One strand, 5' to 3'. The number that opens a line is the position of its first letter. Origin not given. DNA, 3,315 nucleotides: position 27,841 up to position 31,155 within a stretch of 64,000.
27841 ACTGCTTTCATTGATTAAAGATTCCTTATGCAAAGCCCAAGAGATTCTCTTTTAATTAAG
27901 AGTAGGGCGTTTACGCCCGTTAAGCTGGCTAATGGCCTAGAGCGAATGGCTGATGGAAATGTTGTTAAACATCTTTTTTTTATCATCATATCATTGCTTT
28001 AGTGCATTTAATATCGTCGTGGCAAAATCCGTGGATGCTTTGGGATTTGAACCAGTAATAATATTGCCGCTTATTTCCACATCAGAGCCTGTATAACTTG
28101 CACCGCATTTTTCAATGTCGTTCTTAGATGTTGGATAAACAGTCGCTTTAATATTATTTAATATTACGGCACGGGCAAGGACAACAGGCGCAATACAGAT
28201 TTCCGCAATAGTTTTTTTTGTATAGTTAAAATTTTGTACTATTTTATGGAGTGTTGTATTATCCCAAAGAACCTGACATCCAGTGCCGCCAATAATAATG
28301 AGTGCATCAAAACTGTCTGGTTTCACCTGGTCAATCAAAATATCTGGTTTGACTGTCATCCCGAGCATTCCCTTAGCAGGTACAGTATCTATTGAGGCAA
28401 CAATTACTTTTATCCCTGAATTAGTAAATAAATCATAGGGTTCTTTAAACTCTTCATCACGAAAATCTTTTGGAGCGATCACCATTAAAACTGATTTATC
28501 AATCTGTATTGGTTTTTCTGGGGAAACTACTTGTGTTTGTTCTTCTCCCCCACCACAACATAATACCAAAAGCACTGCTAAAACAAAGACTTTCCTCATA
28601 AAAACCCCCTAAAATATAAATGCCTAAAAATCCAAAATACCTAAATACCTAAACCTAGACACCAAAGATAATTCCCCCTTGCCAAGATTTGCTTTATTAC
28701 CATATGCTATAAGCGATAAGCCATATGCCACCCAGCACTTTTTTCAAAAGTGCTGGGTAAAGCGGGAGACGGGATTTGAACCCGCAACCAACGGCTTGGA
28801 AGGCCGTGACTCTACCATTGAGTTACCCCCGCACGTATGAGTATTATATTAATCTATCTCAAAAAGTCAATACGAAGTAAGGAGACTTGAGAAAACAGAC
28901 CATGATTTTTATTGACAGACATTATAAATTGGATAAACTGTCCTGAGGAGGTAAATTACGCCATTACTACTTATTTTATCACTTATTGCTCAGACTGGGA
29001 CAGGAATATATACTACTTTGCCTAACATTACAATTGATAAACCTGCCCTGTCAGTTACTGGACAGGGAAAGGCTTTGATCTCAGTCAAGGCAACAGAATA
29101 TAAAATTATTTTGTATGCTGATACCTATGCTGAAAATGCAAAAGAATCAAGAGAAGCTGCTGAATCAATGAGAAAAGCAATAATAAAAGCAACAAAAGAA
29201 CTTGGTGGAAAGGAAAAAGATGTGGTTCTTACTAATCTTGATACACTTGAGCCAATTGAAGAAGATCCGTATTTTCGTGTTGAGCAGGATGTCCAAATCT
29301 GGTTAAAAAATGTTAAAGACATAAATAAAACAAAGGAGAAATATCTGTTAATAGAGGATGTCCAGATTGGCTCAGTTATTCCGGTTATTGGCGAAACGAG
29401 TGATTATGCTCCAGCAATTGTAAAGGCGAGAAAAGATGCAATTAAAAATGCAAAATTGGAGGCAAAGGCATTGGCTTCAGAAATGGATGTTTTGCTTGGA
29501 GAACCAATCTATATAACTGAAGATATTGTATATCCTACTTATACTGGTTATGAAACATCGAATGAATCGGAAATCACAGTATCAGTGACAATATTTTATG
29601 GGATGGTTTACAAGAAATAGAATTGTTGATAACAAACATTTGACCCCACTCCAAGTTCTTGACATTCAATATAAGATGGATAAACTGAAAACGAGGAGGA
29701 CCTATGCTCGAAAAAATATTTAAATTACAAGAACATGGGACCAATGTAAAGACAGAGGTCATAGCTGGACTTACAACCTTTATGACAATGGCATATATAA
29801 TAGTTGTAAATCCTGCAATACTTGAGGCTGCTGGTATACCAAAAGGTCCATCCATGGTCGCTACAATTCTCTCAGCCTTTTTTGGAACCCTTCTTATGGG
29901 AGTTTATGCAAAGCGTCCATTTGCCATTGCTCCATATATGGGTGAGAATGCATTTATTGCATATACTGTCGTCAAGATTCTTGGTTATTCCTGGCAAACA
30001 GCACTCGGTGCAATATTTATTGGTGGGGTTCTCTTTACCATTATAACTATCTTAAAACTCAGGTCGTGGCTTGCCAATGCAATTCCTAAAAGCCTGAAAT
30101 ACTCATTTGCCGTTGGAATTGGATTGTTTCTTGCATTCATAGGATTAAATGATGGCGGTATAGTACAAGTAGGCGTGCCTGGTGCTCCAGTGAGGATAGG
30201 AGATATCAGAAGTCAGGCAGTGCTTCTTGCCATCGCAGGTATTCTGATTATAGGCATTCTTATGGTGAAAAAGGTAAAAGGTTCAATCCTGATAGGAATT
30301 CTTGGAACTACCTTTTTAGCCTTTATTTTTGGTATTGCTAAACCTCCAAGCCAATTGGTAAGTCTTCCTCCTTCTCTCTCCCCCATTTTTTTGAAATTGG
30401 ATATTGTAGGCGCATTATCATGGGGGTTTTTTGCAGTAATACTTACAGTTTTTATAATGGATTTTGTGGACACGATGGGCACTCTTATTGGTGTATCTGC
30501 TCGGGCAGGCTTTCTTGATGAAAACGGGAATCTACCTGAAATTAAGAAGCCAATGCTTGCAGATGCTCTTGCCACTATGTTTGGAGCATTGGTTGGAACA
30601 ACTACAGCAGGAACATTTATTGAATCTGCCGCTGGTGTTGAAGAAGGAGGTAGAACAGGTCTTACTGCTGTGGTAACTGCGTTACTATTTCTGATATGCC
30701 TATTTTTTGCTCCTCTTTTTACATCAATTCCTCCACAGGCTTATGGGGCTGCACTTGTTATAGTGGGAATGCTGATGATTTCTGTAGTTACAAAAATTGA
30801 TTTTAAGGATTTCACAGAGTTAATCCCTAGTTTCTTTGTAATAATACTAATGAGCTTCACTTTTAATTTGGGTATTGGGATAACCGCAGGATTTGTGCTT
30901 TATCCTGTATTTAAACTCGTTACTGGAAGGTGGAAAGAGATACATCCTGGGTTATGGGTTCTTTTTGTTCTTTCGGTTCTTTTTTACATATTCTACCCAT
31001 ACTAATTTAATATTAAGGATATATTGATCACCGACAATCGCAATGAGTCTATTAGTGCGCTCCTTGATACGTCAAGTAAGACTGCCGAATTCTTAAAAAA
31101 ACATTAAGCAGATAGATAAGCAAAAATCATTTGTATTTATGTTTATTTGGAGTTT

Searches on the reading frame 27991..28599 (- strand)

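Call 59: search_protein_families(library=pfam, proteins=[window:27991-28599:-], max_evalue=0.00001)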
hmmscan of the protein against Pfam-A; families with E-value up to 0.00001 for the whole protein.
window:27991-28599:- (202 aa): 1 family
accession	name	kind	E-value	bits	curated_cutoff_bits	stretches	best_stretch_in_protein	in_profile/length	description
PF01965.30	DJ-1_PfpI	-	3.2e-40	138.1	26.6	1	35-198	1-164/165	DJ-1/PfpI family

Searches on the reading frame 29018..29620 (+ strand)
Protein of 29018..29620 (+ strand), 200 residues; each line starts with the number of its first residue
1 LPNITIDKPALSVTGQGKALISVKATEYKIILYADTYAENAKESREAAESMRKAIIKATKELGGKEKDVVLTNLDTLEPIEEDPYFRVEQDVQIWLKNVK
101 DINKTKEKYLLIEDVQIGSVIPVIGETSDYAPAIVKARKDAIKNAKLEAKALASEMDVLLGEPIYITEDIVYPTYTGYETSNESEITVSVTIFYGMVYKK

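Call 59: search_protein_families(library=pfam, proteins=[window:29018-29620:+], max_evalue=0.00001)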
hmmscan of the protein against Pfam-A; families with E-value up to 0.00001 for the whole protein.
window:29018-29620:+ (200 aa): 1 family
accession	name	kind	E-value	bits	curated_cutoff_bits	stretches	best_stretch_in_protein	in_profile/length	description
PF04402.19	SIMPL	-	1.3e-13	52.1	25.2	1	13-192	3-203/205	Protein of unknown function (DUF541)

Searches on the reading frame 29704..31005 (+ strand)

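Call 59: search_protein_families(library=pfam, proteins=[window:29704-31005:+], max_evalue=0.00001)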
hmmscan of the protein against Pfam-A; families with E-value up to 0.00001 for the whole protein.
window:29704-31005:+ (433 aa): 1 family
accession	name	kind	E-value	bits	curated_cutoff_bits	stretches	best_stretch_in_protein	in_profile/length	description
PF00860.26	Xan_ur_permease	-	8.9e-46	156.8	27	1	18-397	3-387/389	Permease family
